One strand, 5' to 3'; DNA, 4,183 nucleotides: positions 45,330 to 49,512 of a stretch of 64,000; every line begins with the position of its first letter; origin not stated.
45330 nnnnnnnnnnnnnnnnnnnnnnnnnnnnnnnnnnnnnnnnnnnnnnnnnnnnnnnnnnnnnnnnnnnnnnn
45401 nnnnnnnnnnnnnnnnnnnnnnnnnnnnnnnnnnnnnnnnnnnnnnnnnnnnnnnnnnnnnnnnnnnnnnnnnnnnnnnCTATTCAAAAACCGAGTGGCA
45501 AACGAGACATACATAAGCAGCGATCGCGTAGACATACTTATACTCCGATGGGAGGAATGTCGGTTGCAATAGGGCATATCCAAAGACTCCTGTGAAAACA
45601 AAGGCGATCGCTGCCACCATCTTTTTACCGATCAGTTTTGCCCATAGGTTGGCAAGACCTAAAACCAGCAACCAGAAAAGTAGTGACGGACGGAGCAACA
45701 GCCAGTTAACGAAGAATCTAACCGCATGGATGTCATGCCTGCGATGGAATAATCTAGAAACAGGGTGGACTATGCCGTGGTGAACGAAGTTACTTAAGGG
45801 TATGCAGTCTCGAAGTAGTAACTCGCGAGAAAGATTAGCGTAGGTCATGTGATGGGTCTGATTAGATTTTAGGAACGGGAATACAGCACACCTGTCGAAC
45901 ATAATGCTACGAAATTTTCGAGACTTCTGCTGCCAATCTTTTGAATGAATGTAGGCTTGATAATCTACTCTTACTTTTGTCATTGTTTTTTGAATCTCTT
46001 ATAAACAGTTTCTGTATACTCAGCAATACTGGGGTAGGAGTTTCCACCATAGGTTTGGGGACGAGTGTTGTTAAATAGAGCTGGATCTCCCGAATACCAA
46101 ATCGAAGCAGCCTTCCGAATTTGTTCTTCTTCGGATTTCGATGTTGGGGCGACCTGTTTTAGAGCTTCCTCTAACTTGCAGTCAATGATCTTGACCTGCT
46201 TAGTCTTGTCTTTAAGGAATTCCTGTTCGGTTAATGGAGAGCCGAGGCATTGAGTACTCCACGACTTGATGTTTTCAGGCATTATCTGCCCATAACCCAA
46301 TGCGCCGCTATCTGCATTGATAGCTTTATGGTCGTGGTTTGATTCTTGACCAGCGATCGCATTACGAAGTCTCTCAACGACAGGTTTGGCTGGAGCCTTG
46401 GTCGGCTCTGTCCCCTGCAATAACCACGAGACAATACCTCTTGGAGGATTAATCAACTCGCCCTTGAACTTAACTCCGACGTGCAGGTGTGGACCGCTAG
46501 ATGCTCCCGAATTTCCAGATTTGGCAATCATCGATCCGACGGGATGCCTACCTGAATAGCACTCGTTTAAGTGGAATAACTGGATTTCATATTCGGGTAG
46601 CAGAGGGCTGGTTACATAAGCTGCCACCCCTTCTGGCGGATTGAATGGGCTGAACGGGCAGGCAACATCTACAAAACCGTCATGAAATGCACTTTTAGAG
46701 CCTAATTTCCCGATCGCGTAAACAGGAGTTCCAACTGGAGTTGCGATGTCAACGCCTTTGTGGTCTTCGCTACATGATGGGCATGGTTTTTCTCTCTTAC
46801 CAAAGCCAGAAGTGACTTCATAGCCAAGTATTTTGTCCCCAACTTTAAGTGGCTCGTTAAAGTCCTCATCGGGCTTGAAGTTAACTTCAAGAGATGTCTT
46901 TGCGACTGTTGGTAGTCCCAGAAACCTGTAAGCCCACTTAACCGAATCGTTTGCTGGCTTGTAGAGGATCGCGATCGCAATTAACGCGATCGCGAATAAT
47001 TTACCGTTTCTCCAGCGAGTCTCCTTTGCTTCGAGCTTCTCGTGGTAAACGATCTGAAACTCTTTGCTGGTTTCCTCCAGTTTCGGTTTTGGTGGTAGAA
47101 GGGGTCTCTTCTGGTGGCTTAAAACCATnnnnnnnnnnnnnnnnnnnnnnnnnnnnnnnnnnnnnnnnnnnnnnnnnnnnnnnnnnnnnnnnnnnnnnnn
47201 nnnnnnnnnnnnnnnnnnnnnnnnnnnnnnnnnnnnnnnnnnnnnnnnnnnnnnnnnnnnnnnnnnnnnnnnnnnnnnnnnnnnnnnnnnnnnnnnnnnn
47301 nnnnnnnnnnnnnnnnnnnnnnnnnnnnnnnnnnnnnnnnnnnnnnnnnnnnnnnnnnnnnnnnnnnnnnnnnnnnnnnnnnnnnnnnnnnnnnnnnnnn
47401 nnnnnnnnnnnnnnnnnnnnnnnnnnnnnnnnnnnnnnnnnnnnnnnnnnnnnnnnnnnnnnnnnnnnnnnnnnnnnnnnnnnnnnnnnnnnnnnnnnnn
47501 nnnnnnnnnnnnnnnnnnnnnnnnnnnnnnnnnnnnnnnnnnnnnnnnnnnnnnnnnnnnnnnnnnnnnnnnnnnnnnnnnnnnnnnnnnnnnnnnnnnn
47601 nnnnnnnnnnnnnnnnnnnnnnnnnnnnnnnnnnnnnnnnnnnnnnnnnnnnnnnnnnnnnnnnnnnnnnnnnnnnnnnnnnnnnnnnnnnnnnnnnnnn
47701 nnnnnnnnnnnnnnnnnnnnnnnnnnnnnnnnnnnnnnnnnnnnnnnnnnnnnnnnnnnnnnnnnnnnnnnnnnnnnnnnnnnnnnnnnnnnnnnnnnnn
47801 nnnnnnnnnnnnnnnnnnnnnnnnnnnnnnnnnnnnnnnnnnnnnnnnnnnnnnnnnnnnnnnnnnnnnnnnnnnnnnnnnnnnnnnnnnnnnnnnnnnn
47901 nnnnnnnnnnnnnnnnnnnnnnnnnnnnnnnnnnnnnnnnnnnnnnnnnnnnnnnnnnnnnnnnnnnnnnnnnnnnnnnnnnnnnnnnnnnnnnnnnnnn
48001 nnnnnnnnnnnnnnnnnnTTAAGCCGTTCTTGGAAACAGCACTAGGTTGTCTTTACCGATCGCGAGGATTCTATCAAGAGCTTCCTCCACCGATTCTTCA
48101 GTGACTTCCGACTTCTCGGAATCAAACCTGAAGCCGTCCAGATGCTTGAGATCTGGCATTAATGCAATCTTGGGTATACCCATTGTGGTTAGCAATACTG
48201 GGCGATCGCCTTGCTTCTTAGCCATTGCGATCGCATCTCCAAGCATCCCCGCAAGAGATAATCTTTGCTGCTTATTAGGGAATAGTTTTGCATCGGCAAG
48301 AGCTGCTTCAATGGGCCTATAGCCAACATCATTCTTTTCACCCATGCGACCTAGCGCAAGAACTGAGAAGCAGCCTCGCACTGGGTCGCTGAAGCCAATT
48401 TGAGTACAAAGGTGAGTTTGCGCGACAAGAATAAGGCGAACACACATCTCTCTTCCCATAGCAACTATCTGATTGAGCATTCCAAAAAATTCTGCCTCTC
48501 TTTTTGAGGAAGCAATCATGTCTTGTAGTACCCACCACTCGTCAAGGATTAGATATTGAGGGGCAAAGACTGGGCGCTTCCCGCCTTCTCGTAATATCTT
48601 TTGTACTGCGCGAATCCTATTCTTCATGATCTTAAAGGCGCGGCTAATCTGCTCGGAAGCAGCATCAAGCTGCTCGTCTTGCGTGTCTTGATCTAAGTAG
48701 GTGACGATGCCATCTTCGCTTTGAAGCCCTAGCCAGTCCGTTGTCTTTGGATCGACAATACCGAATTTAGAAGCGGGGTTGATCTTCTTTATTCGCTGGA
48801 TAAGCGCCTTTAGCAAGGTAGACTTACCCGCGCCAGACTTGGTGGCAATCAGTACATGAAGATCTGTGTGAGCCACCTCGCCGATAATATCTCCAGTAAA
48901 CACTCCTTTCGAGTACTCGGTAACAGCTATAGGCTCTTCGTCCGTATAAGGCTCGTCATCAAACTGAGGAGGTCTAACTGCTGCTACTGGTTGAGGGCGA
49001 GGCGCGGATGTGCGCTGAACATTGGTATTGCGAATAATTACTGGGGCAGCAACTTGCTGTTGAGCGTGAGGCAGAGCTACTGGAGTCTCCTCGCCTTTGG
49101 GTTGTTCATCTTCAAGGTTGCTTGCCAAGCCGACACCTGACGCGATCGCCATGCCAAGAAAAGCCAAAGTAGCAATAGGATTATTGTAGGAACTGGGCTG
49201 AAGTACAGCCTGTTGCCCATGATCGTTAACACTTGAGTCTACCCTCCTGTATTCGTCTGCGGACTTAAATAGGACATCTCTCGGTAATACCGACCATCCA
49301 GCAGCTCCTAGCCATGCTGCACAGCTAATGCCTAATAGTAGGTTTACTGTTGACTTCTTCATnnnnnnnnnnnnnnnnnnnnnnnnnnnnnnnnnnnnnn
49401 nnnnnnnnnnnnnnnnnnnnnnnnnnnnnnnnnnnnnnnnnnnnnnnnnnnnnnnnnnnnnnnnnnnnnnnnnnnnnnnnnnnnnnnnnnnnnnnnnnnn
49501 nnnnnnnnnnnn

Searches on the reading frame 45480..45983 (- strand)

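Call 3: search_protein_families(library=pfam, proteins=[window:45480-45983:-], max_evalue=0.01)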
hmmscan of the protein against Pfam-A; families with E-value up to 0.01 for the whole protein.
window:45480-45983:- (167 aa): 0 families

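Call 9: search_protein_families(library=phrogs, proteins=[window:45480-45983:-], max_evalue=0.01)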
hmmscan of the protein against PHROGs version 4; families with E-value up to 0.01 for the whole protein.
window:45480-45983:- (167 aa): 1 family
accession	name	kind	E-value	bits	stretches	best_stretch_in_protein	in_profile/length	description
phrog_8060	-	unknown function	0.0035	18.1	1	5-73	14-81/213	-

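Call 10: search_protein_families(library=ncbifam, proteins=[window:45480-45983:-], max_evalue=0.01)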
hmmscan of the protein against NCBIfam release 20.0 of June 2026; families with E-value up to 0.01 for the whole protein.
window:45480-45983:- (167 aa): 0 families

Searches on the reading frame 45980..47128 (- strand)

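Call 3: search_protein_families(library=pfam, proteins=[window:45980-47128:-], max_evalue=0.01)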
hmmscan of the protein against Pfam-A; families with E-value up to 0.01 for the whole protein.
window:45980-47128:- (382 aa): 2 families
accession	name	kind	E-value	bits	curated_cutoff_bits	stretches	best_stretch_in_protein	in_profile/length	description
PF01551.29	Peptidase_M23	-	4.1e-09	36.9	28.7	1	198-228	66-96/96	Peptidase family M23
PF01464.25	SLT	-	0.00045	20.2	21.3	1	250-293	12-54/117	Transglycosylase SLT domain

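Call 9: search_protein_families(library=phrogs, proteins=[window:45980-47128:-], max_evalue=0.01)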
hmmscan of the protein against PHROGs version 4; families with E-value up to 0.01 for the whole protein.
window:45980-47128:- (382 aa): 13 families
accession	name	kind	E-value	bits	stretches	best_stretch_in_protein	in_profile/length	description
phrog_7767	-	other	2e-12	48.2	2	197-229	84-116/194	metallo-endopeptidase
phrog_6700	-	lysis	9.8e-09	33.7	1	99-231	2602-2723/2898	endolysin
phrog_3578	-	lysis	1.2e-08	35.8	1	198-220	315-337/405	endolysin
phrog_16615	-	other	7.4e-08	32.6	1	197-228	482-513/529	peptidase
phrog_37190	-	other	1.3e-07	32.4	0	198-230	204-236/244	peptidase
phrog_880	-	lysis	1.3e-06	29.1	1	103-139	15-45/435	endolysin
phrog_3572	-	lysis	3.9e-06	26.6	1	94-134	452-492/653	endolysin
phrog_24990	-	unknown function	9.2e-06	25.4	1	238-330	93-191/747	-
phrog_3084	-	lysis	3.9e-05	23.8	1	102-139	9-43/468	endolysin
phrog_14988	-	other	0.0002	22.2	0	198-244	105-150/272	peptidase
phrog_10030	-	tail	0.00035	18.9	1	108-230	1891-2016/2105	tail length tape measure protein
phrog_4070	-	tail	0.00076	18.7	1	184-258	670-751/989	tail length tape measure protein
phrog_6654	-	unknown function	0.002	18.4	1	276-376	11-115/428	-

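Call 10: search_protein_families(library=ncbifam, proteins=[window:45980-47128:-], max_evalue=0.01)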
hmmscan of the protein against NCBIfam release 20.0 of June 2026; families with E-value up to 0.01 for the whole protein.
window:45980-47128:- (382 aa): 6 families
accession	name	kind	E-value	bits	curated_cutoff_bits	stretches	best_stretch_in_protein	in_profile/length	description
NF008652.0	PRK11649.1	equivalog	2.5e-08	33.1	341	1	103-228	292-406/439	murein DD-endopeptidase MepM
NF052530.1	Heli_ShapePgp3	exception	2.2e-07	30.3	300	1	198-228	230-260/270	peptidoglycan metallopeptidase Pgp3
NF053825.1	PdgNdpepShyA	equivalog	2.3e-05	23.3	700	1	103-228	275-389/425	peptidoglycan DD-endopeptidase ShyA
NF053824.1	PdgNdpepShyC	equivalog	0.00014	20.9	700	1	105-222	277-383/429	peptidoglycan DD-endopeptidase ShyC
NF052336.1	PdgHdaseHSB100310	equivalog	0.00048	19.6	500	1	104-238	42-160/316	peptidoglycan hydrolase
NF052397.1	AggPromo_Cterm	subfamily_domain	0.0024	18.3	40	1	255-287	5-37/80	aggregation-promoting factor C-terminal-like domain-containing protein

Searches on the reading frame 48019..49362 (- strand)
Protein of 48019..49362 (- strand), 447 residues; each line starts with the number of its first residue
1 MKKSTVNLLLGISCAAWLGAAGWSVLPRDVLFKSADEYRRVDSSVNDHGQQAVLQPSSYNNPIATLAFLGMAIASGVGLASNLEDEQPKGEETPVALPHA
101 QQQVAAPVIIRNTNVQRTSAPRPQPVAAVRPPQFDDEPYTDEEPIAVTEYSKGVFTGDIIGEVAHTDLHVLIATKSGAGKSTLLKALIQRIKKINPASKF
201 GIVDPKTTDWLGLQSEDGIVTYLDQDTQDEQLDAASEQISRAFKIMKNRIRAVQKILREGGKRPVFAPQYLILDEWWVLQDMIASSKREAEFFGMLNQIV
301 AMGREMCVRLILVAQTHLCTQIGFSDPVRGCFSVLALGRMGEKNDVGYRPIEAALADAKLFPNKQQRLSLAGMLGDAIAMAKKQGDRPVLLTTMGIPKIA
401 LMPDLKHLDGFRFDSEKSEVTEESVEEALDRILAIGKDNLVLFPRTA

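Call 3: search_protein_families(library=pfam, proteins=[window:48019-49362:-], max_evalue=0.01)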
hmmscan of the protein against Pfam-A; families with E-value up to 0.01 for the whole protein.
window:48019-49362:- (447 aa): 4 families
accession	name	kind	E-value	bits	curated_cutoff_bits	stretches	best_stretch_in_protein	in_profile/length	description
PF00005.33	ABC_tran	-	0.0012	19.9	25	1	172-255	16-90/137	ABC transporter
PF13191.12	AAA_16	-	0.0033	18.4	32.6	1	165-258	21-125/167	AAA ATPase domain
PF20703.3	nSTAND1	-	0.0059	16.7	27.1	1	158-314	25-159/379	Novel STAND NTPase 1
PF13401.12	AAA_22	-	0.0072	17.1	27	0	166-318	4-126/130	AAA domain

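Call 9: search_protein_families(library=phrogs, proteins=[window:48019-49362:-], max_evalue=0.01)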
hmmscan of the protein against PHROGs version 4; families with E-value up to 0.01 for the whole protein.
window:48019-49362:- (447 aa): 2 families
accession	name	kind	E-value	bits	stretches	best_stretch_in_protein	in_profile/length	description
phrog_1358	-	moron, auxiliary metabolic gene and host takeover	1.7e-08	33.5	1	165-315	597-751/1382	FtsK/SpoIIIE-like protein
phrog_2666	-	head and packaging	0.00022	21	1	164-315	318-463/555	terminase large subunit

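Call 10: search_protein_families(library=ncbifam, proteins=[window:48019-49362:-], max_evalue=0.01)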
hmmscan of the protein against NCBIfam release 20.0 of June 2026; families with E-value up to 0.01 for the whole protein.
window:48019-49362:- (447 aa): 2 families
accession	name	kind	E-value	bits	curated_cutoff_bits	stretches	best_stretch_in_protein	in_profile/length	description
TIGR03928.1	T7_EssCb_Firm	equivalog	0.0001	20.1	778.4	1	165-318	1094-1235/1296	type VII secretion protein EssC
TIGR03925.1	T7SS_EccC_b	equivalog_domain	0.0016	16.8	346.55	1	165-228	359-423/564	type VII secretion protein EccCb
